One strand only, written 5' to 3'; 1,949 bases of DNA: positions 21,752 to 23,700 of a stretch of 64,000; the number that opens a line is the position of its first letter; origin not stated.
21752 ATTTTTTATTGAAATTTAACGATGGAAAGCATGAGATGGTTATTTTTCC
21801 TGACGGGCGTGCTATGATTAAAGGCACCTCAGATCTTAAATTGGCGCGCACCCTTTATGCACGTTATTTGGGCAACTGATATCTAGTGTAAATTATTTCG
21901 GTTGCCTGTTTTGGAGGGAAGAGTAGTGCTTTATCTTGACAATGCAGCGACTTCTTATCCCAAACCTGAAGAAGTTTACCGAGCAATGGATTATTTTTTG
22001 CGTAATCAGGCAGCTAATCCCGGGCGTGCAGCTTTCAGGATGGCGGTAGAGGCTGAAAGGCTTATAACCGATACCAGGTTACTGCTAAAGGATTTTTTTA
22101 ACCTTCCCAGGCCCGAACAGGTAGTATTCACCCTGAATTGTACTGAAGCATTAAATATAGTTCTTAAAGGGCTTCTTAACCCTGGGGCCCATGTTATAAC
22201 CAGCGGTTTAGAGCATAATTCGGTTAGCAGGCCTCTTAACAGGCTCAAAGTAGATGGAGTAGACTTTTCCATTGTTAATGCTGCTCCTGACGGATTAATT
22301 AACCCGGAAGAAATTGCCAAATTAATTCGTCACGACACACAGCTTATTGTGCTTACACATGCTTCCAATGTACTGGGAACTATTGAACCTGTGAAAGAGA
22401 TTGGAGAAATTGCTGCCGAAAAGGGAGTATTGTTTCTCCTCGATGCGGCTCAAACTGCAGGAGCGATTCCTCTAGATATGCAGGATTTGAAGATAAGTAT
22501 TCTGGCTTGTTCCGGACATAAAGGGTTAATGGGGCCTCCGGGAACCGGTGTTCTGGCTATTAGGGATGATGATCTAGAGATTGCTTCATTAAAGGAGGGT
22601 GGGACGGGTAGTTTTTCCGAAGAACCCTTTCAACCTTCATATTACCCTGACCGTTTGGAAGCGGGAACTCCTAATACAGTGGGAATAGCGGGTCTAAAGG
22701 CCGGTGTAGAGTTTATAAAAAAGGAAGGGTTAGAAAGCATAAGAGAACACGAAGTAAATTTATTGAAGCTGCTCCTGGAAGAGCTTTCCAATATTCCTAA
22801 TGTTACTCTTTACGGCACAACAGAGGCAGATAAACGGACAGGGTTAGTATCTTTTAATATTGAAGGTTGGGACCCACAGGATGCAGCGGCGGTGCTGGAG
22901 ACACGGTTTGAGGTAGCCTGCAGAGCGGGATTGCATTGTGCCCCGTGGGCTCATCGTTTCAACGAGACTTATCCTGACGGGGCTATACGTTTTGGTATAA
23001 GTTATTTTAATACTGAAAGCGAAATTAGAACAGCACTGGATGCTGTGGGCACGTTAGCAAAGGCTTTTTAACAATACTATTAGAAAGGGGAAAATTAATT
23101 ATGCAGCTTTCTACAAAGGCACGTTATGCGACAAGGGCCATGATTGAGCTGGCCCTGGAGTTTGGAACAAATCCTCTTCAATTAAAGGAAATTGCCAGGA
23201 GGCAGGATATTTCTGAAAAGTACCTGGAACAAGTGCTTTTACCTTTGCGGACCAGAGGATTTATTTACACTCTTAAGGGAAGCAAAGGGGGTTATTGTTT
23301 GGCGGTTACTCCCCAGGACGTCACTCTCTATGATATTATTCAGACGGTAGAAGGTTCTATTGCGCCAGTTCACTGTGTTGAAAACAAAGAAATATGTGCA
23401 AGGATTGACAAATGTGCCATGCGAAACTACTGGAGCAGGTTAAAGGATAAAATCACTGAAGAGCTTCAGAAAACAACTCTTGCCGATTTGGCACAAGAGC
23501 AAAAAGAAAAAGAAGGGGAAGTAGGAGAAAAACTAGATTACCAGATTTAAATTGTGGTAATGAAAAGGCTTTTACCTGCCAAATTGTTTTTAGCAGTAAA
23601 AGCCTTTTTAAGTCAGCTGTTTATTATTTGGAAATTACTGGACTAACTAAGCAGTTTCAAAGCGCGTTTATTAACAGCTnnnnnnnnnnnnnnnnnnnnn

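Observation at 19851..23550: cysK / ThiF-like E1 with novel C-terminal domain / cysteine desulfurase / 3-Cys Rrf2: a compact sulfur-mobilisation module lacking an obvious carrier protein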

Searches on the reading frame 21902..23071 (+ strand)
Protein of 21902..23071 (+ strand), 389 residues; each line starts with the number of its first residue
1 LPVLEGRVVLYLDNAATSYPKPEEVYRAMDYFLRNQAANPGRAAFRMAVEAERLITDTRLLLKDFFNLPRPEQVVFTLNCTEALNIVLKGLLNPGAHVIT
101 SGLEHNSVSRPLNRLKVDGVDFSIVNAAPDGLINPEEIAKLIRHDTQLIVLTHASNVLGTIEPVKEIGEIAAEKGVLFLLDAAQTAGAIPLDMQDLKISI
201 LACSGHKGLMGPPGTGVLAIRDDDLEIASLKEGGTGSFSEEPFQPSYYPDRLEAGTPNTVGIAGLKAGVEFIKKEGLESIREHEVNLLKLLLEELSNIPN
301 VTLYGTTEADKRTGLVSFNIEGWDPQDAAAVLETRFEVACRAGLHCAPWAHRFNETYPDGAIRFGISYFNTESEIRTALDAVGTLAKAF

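Call 3: search_protein_families(library=pfam, proteins=[window:21902-23071:+], max_evalue=0.01)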
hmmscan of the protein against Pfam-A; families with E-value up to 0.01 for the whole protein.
window:21902-23071:+ (389 aa): 5 families
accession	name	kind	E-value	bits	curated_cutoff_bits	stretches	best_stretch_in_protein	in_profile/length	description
PF00266.25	Aminotran_5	-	1.1e-91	308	21.5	1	11-375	2-368/371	Aminotransferase class-V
PF01041.23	DegT_DnrJ_EryC1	-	7.7e-11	42.3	19.8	1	70-188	38-152/360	DegT/DnrJ/EryC1/StrS aminotransferase family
PF01212.27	Beta_elim_lyase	-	2.7e-08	33.9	27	1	72-229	48-215/288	Beta-eliminating lyase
PF00155.27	Aminotran_1_2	-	4.2e-06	26.6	19.7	1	64-183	53-187/361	Aminotransferase class I and II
PF01053.26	Cys_Met_Meta_PP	-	5.7e-05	22.3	27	1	65-189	61-181/381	Cys/Met metabolism PLP-dependent enzyme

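Call 4: search_protein_families(library=ncbifam, proteins=[window:21902-23071:+], max_evalue=0.01)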
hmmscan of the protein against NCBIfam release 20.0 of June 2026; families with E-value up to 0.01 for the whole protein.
window:21902-23071:+ (389 aa): 49 families (the best 25 are shown)
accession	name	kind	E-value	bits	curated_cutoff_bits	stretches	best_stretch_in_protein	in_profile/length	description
TIGR01977.1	am_tr_V_EF2568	hypoth_equivalog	3.2e-141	470.7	377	1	11-383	2-374/376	cysteine desulfurase family protein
NF040779.1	Sec_lyase_SclA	exception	1.8e-108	362.8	525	1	10-385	1-376/378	selenocysteine lyase SclA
TIGR01979.1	sufS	subfamily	1.9e-77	260.8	475.1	1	5-388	15-401/403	SufS family cysteine desulfurase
NF041166.1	f2_encap_cargo1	exception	9.8e-64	216.5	800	1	5-383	242-621/623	family 2A encapsulin nanocompartment cargo protein cysteine desulfurase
NF006791.0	PRK09295.1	equivalog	3e-55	188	661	1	5-376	20-392/406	cysteine desulfurase SufS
TIGR03402.1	FeS_nifS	equivalog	2.2e-47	161.6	530.75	1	11-383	2-367/379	cysteine desulfurase NifS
TIGR01976.1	am_tr_V_VC1184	hypoth_equivalog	1.3e-46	159.7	352.35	1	2-381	11-400/401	cysteine desulfurase-like protein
TIGR03235.1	DNA_S_dndA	equivalog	5.2e-46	157.6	480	1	11-347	1-325/353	cysteine desulfurase DndA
TIGR03392.1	FeS_syn_CsdA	equivalog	4e-45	154.7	493.6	1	9-383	17-390/398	cysteine desulfurase CsdA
NF008126.0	PRK10874.1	equivalog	1.7e-43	149.2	607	1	9-383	20-393/401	cysteine desulfurase CsdA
NF010611.0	PRK14012.1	equivalog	1.4e-41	142.8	548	1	9-382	6-375/406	IscS subfamily cysteine desulfurase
TIGR02006.1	IscS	equivalog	4.7e-39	134.5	643.2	1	10-382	5-371/402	IscS subfamily cysteine desulfurase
TIGR03403.1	nifS_epsilon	equivalog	1.2e-33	116.5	587.7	1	10-381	1-368/382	NifS family cysteine desulfurase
NF002806.0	PRK02948.1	subfamily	7.5e-27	94.3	304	1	10-298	2-276/381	IscS subfamily cysteine desulfurase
NF006810.0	PRK09331.1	subfamily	5.9e-16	58.2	301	1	73-223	82-238/397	Sep-tRNA:Cys-tRNA synthetase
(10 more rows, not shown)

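Call 27: search_solved_structures(query=window:21902-23071:+, max_evalue=1e-20)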
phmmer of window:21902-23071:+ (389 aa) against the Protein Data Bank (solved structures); distinct sequences matched with E-value up to 1e-20: 67 (the best 60 are shown).
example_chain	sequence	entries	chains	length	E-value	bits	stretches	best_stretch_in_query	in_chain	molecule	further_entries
5b7s_A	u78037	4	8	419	2.1e-59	204.5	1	8-387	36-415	Cysteine desulfurase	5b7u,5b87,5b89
7e6d_A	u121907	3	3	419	7.8e-52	179.6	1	5-382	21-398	Cysteine desulfurase SufS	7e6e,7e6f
5j8q_A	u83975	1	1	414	1.2e-51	178.9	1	5-382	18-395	Cysteine desulfurase SufS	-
5xt5_A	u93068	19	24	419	1.3e-51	178.8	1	5-382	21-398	Cysteine desulfurase SufS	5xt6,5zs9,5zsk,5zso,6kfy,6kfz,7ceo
1t3i_A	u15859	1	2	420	1.7e-50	175.1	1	4-382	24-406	Probable cysteine desulfurase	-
7ceq_A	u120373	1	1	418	1.9e-50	175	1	5-382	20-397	Cysteine desulfurase SufS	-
7cer_A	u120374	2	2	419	1.9e-50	175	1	5-382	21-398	Cysteine desulfurase SufS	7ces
7e6a_A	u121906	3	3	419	2.2e-50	174.8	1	5-382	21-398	Cysteine desulfurase SufS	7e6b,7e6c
4w91_A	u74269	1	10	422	4.7e-50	173.7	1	4-384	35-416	Aminotransferase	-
6mr6_A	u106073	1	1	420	1.1e-48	169.2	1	5-376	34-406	Cysteine desulfurase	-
6mre_A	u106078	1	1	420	1.5e-48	168.7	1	5-376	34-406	Cysteine desulfurase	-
6ndn_A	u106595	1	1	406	1.8e-48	168.5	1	5-376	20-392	Cysteine desulfurase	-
1i29_A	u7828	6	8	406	1.8e-48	168.5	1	5-376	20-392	CSDB | Selenocysteine lyase | Cysteine desulfurase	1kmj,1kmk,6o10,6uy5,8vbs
5db5_A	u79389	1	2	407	1.9e-48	168.4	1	5-376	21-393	Cysteine desulfurase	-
1jf9_A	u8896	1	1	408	1.9e-48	168.4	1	5-376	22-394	SELENOCYSTEINE LYASE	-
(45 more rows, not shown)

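Call 66: list_cluster_members(proteins=[P0001, window:21902-23071:+, window:19851-20783:+, window:23101-23550:+])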
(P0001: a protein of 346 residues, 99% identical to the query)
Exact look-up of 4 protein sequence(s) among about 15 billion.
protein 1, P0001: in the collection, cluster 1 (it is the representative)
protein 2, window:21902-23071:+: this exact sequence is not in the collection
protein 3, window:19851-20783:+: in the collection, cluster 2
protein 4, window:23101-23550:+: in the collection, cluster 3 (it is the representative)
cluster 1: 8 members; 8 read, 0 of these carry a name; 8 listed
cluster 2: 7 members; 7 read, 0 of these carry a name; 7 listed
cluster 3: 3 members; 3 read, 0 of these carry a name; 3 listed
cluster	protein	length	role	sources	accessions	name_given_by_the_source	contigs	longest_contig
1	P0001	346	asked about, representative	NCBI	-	-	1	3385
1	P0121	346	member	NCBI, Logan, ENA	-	-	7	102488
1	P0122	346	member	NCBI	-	-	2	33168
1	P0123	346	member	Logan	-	-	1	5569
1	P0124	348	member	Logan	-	-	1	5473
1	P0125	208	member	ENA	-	-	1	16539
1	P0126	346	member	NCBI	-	-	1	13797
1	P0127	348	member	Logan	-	-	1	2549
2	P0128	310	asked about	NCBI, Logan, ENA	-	-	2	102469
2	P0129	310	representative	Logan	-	-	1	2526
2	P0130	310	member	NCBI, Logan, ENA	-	-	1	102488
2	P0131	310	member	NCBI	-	-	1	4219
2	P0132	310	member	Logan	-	-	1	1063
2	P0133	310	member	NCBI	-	-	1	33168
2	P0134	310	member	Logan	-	-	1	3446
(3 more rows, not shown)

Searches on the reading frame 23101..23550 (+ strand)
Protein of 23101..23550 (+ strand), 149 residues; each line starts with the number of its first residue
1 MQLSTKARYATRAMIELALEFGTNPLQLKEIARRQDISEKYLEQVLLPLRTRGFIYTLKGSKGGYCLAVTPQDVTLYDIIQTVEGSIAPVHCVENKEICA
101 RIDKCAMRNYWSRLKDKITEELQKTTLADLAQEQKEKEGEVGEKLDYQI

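Call 3: search_protein_families(library=pfam, proteins=[window:23101-23550:+], max_evalue=0.01)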
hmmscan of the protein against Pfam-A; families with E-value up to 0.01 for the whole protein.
window:23101-23550:+ (149 aa): 1 family
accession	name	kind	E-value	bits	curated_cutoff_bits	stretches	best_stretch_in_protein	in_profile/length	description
PF02082.26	Rrf2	-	4.5e-40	137.3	30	1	3-132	1-131/132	Iron-dependent Transcriptional regulator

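Call 4: search_protein_families(library=ncbifam, proteins=[window:23101-23550:+], max_evalue=0.01)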
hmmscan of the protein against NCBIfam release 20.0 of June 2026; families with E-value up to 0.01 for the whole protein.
window:23101-23550:+ (149 aa): 8 families
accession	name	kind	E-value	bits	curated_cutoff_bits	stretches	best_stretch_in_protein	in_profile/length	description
TIGR00738.1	rrf2_super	superfamily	2.9e-39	134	73.3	1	1-131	1-131/132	Rrf2 family transcriptional regulator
NF047409.1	Cys_reg_CymR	equivalog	3.3e-36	124.5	195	1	1-138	1-131/139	cysteine metabolism transcriptional regulator CymR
TIGR02010.1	IscR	equivalog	1.8e-31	108.7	207.55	1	1-135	1-134/135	Fe-S cluster assembly transcriptional regulator IscR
NF008110.0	PRK10857.1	equivalog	7.1e-25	87.7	275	1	1-135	1-134/164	Fe-S cluster assembly transcriptional regulator IscR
TIGR02944.1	suf_reg_Xantho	equivalog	1.8e-20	73.6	110.65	1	3-130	4-130/130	SUF system Fe-S cluster assembly regulator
NF008886.0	PRK11920.1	equivalog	3.4e-18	65.8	193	1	1-136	1-136/153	iron-responsive transcriptional regulator RirA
NF008240.0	PRK11014.1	equivalog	1e-11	45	182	1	1-135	1-132/141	nitric oxide-sensing transcriptional repressor NsrR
NF041852.1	trans_reg_HypR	equivalog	0.0046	16.9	180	0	29-133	26-135/139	redox-sensitive transcriptional regulator HypR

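Call 28: search_solved_structures(query=window:23101-23550:+, max_evalue=0.00001, show_alignments=3)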
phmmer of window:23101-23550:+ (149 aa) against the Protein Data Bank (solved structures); distinct sequences matched with E-value up to 0.00001: 11.
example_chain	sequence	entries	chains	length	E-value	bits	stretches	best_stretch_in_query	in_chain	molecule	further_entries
4cic_A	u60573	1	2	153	9.2e-30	106.9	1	2-138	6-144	TRANSCRIPTIONAL REGULATOR, BADM/RRF2 FAMILY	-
2y75_A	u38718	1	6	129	5.5e-27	97.9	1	2-132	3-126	HTH-TYPE TRANSCRIPTIONAL REGULATOR CYMR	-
3lwf_A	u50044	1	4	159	5.5e-25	91.5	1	1-138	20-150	Putative transcriptional regulator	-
3t8r_A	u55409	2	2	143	2.7e-21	79.5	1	1-133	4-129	Staphylococcus aureus CymR | Staphylococcus aureus CymR (oxidized form)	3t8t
4hf1_A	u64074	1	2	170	2.9e-17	66.5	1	1-135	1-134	HTH-type transcriptional regulator IscR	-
4hf0_A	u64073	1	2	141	3.1e-17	66.4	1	1-134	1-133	HTH-type transcriptional regulator IscR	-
4hf2_A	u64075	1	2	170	2e-16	63.7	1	1-135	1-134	HTH-type transcriptional regulator IscR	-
4chu_A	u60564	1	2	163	2.1e-16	63.7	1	2-135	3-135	HTH-TYPE TRANSCRIPTIONAL REGULATOR ISCR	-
7zpn_A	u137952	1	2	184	1.3e-14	57.9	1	2-133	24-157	HTH-type transcriptional regulator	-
6hsd_A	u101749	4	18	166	1.3e-07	35.2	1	15-106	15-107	Rrf2 family transcriptional regulator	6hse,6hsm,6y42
6y45_A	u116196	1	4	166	1.7e-07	34.8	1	15-106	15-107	Rrf2 family transcriptional regulator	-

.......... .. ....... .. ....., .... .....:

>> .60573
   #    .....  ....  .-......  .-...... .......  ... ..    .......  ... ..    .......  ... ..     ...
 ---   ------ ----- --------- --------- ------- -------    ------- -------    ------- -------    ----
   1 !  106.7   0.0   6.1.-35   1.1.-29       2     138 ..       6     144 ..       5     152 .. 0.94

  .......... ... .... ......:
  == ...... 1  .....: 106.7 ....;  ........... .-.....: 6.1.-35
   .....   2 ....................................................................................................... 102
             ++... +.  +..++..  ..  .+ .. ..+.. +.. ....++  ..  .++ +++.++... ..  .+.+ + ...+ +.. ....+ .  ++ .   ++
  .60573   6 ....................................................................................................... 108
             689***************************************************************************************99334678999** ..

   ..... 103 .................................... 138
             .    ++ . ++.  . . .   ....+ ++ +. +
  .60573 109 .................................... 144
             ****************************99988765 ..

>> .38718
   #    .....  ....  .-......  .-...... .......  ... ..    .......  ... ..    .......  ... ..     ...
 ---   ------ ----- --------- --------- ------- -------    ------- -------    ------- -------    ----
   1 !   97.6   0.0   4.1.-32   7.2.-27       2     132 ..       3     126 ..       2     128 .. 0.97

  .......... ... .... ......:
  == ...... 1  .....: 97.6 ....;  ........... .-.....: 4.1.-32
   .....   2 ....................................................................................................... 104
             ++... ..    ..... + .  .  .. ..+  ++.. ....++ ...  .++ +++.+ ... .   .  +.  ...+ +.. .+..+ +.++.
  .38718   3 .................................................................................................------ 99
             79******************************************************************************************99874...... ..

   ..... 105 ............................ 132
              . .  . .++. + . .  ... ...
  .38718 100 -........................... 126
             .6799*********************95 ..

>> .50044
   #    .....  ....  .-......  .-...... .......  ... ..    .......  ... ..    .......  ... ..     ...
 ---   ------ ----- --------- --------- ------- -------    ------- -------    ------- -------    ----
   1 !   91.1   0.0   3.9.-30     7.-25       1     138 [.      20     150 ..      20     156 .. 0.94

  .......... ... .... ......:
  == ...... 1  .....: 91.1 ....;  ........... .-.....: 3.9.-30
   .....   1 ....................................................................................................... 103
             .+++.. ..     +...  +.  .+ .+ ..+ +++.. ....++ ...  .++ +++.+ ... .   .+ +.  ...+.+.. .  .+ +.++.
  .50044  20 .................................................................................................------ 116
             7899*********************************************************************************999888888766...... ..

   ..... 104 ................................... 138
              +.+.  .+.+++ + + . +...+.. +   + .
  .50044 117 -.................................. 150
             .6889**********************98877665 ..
